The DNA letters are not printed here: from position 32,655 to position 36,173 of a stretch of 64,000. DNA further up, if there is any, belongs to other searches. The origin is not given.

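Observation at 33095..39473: Giant B carries three of the same beta-helix blocks with the same entry motif, making it a shorter paralogue of giant C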

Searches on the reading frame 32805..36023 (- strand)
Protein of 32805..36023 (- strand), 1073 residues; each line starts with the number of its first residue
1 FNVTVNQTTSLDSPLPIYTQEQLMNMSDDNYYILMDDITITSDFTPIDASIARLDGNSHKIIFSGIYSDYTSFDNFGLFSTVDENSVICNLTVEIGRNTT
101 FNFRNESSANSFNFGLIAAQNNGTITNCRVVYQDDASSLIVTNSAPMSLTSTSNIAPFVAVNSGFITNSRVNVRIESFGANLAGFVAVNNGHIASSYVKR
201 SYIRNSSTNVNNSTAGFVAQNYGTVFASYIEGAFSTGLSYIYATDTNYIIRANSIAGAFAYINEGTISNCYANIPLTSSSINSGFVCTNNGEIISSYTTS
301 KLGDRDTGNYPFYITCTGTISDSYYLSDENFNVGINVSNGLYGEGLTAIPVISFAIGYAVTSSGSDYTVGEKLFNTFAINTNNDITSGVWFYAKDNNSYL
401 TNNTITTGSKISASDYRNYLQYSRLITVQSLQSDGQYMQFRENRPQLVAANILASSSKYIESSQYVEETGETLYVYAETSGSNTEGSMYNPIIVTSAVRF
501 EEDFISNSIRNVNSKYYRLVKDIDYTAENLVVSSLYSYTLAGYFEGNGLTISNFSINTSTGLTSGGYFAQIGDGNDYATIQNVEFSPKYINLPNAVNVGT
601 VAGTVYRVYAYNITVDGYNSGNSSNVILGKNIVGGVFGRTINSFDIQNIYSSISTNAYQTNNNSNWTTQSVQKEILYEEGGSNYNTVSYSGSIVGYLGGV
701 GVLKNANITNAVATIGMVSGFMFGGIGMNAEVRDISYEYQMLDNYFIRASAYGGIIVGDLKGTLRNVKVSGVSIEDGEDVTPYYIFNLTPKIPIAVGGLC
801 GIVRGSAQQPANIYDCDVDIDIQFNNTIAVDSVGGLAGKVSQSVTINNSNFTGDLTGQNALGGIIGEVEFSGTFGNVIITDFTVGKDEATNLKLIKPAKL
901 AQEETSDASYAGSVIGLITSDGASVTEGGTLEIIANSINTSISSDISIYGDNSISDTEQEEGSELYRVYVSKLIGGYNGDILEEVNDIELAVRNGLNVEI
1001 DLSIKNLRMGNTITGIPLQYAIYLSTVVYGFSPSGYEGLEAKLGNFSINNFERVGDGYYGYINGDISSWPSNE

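Call 37: find_related_loci(query=A2, collection=genome_contigs, flank=10000)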
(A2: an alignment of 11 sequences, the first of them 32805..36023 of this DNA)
Query A2 (1073 aa) in genome_contigs; peptide patterns used: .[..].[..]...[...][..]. (x = any residue, [..] = any of these).
103 stretches matched a pattern; 58 encode a relative of the query (tblastn E <= 1e-3); 58 distinct loci.
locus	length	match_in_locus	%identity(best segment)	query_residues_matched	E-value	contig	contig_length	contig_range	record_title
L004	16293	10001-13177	91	1-1065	0e+0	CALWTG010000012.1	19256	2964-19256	MAG: uncultured Clostridia bacterium isolate BRZ_AD__bin10 genome assembly, contig: BRZ_AD__NODE_3185_length_19256_cov_4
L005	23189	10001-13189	72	1-1049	0e+0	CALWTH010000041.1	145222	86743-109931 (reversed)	MAG: uncultured Clostridia bacterium isolate E21__bin298 genome assembly, contig: E21__k127_7241394, whole genome shotgu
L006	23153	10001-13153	68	1-1048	0e+0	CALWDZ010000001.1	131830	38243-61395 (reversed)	MAG: uncultured Clostridia bacterium isolate BRZ_KC__bin26 genome assembly, contig: BRZ_KC__NODE_134_length_131830_cov_1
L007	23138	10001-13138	59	1-1050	0e+0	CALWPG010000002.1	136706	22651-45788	MAG: uncultured Clostridia bacterium isolate BRZ_FI__bin11 genome assembly, contig: BRZ_FI__NODE_135_length_136706_cov_6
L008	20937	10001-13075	49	1-1034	0e+0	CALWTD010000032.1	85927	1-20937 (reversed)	MAG: uncultured Clostridia bacterium isolate E10__bin279 genome assembly, contig: E10__k127_4971928, whole genome shotgu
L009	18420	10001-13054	49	1-1028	0e+0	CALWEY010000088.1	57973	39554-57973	MAG: uncultured Clostridia bacterium isolate E02__bin162 genome assembly, contig: E02__k127_2222458, whole genome shotgu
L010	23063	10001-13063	48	1-1031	0e+0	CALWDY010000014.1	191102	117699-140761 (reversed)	MAG: uncultured Clostridia bacterium isolate E03__bin344 genome assembly, contig: E03__k127_429894, whole genome shotgun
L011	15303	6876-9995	65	1-1030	0e+0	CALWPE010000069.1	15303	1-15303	MAG: uncultured Clostridia bacterium isolate E04__bin364 genome assembly, contig: E04__k127_318393, whole genome shotgun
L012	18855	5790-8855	49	1-1031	0e+0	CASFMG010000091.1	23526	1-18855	uncultured Christensenella sp. isolate SI.O63.metabat-bins.3 genome assembly, contig: SI.O63.metabat-bins.3.fa_k141_4202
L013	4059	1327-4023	44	3-870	0e+0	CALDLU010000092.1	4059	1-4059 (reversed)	MAG TPA_asm: uncultured Clostridia bacterium isolate SRR1747028_bin.21_CONCOCT_v1.1_MAG genome assembly, contig: ERZ8082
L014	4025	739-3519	43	2-918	0e+0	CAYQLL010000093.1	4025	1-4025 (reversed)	MAG TPA_asm: uncultured Christensenella sp. isolate binchicken_co354_243 genome assembly, contig: NODE_25789_length_4025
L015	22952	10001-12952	42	3-950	0e+0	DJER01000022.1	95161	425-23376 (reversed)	MAG TPA_asm: Christensenella sp. UBA5893 UBA5893_contig_5946, whole genome shotgun sequence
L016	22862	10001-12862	43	3-921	0e+0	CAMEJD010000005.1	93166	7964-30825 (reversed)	MAG: uncultured Clostridia bacterium isolate SRR15057924_bin.10_metaWRAP_v1.3_MAG genome assembly, contig: ERZ10407652.5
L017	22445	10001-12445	36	7-868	4e-136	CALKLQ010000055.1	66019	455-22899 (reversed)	MAG TPA_asm: uncultured Clostridia bacterium isolate ERR911987_bin.81_CONCOCT_v1.1_MAG genome assembly, contig: ERZ82470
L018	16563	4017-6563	35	1-917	9e-130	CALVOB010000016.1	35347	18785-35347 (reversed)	MAG: uncultured Clostridia bacterium isolate E14__bin321 genome assembly, contig: E14__k127_3891798, whole genome shotgu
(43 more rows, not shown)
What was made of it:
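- The organism lives in the gut, where glycan degradation is a common function (sample names in call 37).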

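Call 40: predict_structure(alignment_id=A2)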
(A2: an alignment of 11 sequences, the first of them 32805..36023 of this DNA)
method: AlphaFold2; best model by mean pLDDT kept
length: 1073 residues; sequences in the alignment: 11
mean_pLDDT: 79.8   pTM: 0.83
mean pLDDT of the five models: 79.8, 79.2, 78.5, 77.8, 77.5
residues with pLDDT >= 90: 461; 70-90: 348; 50-70: 158; < 50: 106
segments of 3 or more residues with pLDDT < 50: 1-5, 305-309, 396-404, 775-779, 900-905, 923-927, 951-963, 981-984, 1009-1018, 1032-1073
pLDDT, mean of each block of 10 residues (from residue 1): 57 92 93 96 89 94 87 89 94 91 73 93 96 88 81 93 96 92 97 95 90 93 97 76 86 89 96 84 84 92 55 86 79 55 73 77 59 78 76 57 53 66 76 79 80 82 84 87 84 92 93 94 89 92 94 92 93 89 93 93 94 85 80 95 92 90 64 59 69 94 91 92 93 87 83 94 92 53 77 90 81 91 77 93 91 90 91 79 83 73 58 87 53 85 69 44 62 76 56 74 60 44 66 38 30 30 25 24
secondary structure, 60 per line:
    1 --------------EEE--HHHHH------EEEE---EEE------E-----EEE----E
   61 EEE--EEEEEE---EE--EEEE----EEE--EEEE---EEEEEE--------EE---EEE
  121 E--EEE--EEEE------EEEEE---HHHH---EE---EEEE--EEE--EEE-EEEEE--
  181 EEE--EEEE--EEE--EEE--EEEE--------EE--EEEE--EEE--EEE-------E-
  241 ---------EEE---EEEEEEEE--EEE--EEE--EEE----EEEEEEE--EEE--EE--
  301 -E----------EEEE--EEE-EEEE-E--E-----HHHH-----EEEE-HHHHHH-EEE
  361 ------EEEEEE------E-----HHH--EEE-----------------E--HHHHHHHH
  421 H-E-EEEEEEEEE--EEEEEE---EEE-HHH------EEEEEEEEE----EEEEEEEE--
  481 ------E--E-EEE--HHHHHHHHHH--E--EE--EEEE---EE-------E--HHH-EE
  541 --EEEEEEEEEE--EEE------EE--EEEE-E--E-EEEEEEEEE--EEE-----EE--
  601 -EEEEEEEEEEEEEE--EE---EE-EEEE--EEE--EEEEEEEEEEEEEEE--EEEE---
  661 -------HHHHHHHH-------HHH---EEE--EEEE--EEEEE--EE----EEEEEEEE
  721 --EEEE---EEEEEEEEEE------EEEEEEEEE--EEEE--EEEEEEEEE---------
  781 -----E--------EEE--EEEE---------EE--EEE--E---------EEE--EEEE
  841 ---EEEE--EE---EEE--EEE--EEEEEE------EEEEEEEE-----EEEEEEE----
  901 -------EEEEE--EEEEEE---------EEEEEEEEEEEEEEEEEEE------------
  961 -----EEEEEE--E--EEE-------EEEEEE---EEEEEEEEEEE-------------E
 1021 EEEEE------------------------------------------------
elements in order (helices of 4 or more, strands of 3 or more residues): E15-17 H20-24 E31-34 E38-40 E53-55 E60-63 E66-71 E79-82 E87-89 E92-95 E99-104 E118-121 E124-126 E129-132 E139-143 H147-150 E159-162 E165-167 E170-172 E174-178 E181-183 E186-189 E192-194 E197-199 E202-205 E218-221 E224-226 E229-231 E250-252 E256-263 E266-268 E271-273 E276-278 E283-289 E292-294 E313-316 E319-321 E323-326 H337-340 E346-349 H351-356 E358-360 E367-372 E390-392 H413-421 E425-433 E436-441 E445-447 E458-466 E471-478 E492-494 H497-506 E516-519 E543-552 E555-557 E568-571 E578-586 E589-591 E602-615 E626-629 E632-634 E637-651 E654-657 H668-675 E689-691 E694-697 E700-704 E713-720 E723-726 E730-739 E746-754 E757-760 E763-771 E795-797 E800-803 E817-819 E832-834 E837-840 E844-847 E855-857 E860-862 E865-870 E877-884 E890-896 E908-912 E915-920 E930-948 E966-971 E977-979 E987-992 E996-1006 E1020-1025
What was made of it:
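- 35016..35993 (-): Beta-helix block 2 (aa 2075-2400), entry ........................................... Model 2 (call 40).
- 34569..35015 (-): Small alpha/beta linker domain between blocks 2 and 3 (aa 2401-2549). Model 2 residues ~337-478 (call 40).
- Checked: Model 2 (B 2065-3137, pLDDT 79.8) has helices at B ~2079-2390 and ~2556-3070, separated by a small alpha/beta linker (call 40).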

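Call 43: fold_search(model_id=the predicted structure, library=pdb)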
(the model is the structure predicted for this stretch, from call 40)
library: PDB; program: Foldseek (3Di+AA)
matches with E <= 10: 213; with E <= 0.001: 0
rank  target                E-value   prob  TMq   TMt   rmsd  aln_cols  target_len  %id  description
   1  7o7t                  2.3e-02  0.16  0.12  0.15  23.0      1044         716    9  Structure of the PL6 family alginate lyase Patl3640 from Pseudoalteromonas atlantica T6c in complex with 4-deoxy-L-eryth (released 2021-07-28)
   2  7xz9_A                3.7e-02  0.15  0.10  0.18  22.1       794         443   10  Mutant (E236A) of the N-terminal domain of fucoidan lyase FdlA (released 2022-09-28)
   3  7xzb_A                4.4e-02  0.15  0.10  0.18  21.2       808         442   10  Mutant (Y242A) of the N-terminal domain of fucoidan lyase FdlA (released 2022-09-28)
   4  7xzc_A                4.6e-02  0.15  0.09  0.18  22.0       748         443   10  Mutant (R240A) of the N-terminal domain of fucoidan lyase FdlA (released 2022-09-28)
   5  7uvl_P                5.3e-02  0.99  0.17  0.15   7.9       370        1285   12  IgA1 Protease with IgA1 substrate (released 2022-11-23)
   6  4pew_B                5.5e-02  0.38  0.17  0.26  15.4       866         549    8  Structure of sacteLam55A from Streptomyces sp. SirexAA-E (released 2015-03-18)
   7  7xz8                  6.6e-02  0.18  0.11  0.20  21.5       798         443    9  Mutant (K141A) of the N-terminal domain of fucoidan lyase FdlA (released 2022-09-28)
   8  8bwk_A                7.5e-02  0.08  0.10  0.13  26.2      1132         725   10  Metagenomic derived PL6 alginate lyase (released 2023-12-20)
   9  7xzd_A                9.0e-02  0.11  0.09  0.17  21.8       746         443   10  Mutant (F179A) of the N-terminal domain of fucoidan lyase FdlA (released 2022-09-28)
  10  8opz                  9.4e-02  0.08  0.09  0.12  30.8       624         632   12  Crystal structure of a tailspike depolymerase (APK16_gp47) from Acinetobacter phage APK16 (released 2023-05-31)
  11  6nw9_C                1.0e-01  0.16  0.13  0.19  22.7       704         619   11  CRYSTAL STRUCTURE OF A TAILSPIKE PROTEIN 3 (TSP3, ORF212) FROM ESCHERICHIA COLI O157:H7 BACTERIOPHAGE CBA120 (released 2019-06-05)
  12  7xz7_A                1.1e-01  0.10  0.09  0.17  22.4       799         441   10  Mutant (D137A) of the N-terminal domain of fucoidan lyase FdlA (released 2022-09-28)
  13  3eqn_A                1.3e-01  0.18  0.17  0.21  18.4      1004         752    8  Crystal structure of beta-1,3-glucanase from Phanerochaete chrysosporium (Lam55A) (released 2009-02-03)
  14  7xze_A                1.3e-01  0.10  0.10  0.17  21.1       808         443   10  Mutant (H176A) of the N-terminal domain of fucoidan lyase FdlA (released 2022-09-28)
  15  7w1c_B                1.8e-01  0.08  0.10  0.15  23.0       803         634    9  Crystal structure of Klebsiella pneumoniae K1 capsule-specific polysaccharide lyase in a P1 crystal form (released 2022-05-18)
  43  5nxk_A                8.8e-01  0.15  0.12  0.30  12.4       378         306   12  L. reuteri 53608 SRRP (released 2018-03-21)
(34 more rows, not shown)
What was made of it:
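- On Polysaccharide lyase / glycoside hydrolase beta-helix enzymes (PL1, PL6, GH28, GH55, tailspikes): Foldseek E-values are >= 0.02 with low probability (call 43).
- For blocks 2 and 3 every hit is a right-handed beta-helix, with the highest probability for 7uvl (call 43). For the blocks 2-3 model, the lowest Foldseek E-values against the PDB belong to PL6 alginate lyase 7o7t (0.023), fucoidan lyase FdlA, GH55 laminarinase and phage tailspikes (call 43).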

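Call 50: search_solved_structures(query=A2, max_evalue=1, show_alignments=1)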
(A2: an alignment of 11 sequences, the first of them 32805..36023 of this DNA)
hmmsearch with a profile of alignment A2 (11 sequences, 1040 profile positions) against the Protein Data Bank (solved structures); distinct sequences matched with E-value up to 1: 0.

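Call 59: fold_search(model_id=the predicted structure, library=viral)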
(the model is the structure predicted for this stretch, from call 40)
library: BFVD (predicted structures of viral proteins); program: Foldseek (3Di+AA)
matches with E <= 10: 450; with E <= 0.001: 6
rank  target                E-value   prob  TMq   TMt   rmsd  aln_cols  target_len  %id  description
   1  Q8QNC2                2.0e-11  1.00  0.21  0.19  23.6      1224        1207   11  EsV-1-160 [Ectocarpus siliculosus virus 1 (isolate New Zealand/Kaikoura/1988)]
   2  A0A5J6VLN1            1.1e-06  1.00  0.18  0.36   9.9       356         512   16  Uncharacterized protein [Megaviridae environmental sample]
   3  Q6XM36                3.8e-05  1.00  0.15  0.21  13.5       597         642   14  FirrV-1-A51 [Feldmannia irregularis virus a]
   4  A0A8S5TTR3            5.0e-05  1.00  0.15  0.26  12.7       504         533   14  Putative immunoglobulin A1 protease [Siphoviridae sp. ct5jB2]
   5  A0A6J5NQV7            4.2e-04  0.10  0.07  0.07  48.9      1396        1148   11  Concanavalin A-like lectin/glucanases superfamily [uncultured Caudovirales phage]
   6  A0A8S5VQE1            8.0e-04  1.00  0.19  0.32   9.9       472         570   13  (no name in the UniProt tables at hand)
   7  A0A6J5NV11            1.0e-03  0.12  0.08  0.08  35.1      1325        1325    9  Uncharacterized protein [uncultured Caudovirales phage]
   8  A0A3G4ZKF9            1.1e-03  0.80  0.13  0.20  20.2      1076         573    8  Uncharacterized protein [Terrestrivirus sp.]
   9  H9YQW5                1.2e-03  1.00  0.15  0.27   8.3       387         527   13  (no name in the UniProt tables at hand)
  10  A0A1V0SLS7            2.1e-03  0.20  0.10  0.13  21.4      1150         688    9  Right handed beta helix domain-containing protein [Klosneuvirus KNV1]
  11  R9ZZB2                2.6e-03  0.33  0.14  0.16  24.7      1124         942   11  Structural protein [Cellulophaga phage phi17:2]
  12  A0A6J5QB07            3.4e-03  0.11  0.10  0.10  39.4      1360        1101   10  Uncharacterized protein [uncultured Caudovirales phage]
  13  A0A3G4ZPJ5            1.7e-02  0.25  0.14  0.18  20.1      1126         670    9  Right handed beta helix domain-containing protein [Barrevirus sp.]
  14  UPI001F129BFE         2.0e-02  0.30  0.12  0.15  19.4      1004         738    7  (no name look-up for this kind of identifier)
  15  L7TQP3                2.5e-02  0.33  0.12  0.14  23.3       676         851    9  Tailspike protein [Acinetobacter phage AB3]
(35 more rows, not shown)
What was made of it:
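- A phage 'putative IgA1 protease' scores 5e-5 in BFVD (call 59). BFVD hits include pectate-lyase-superfamily and tailspike proteins (call 59).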
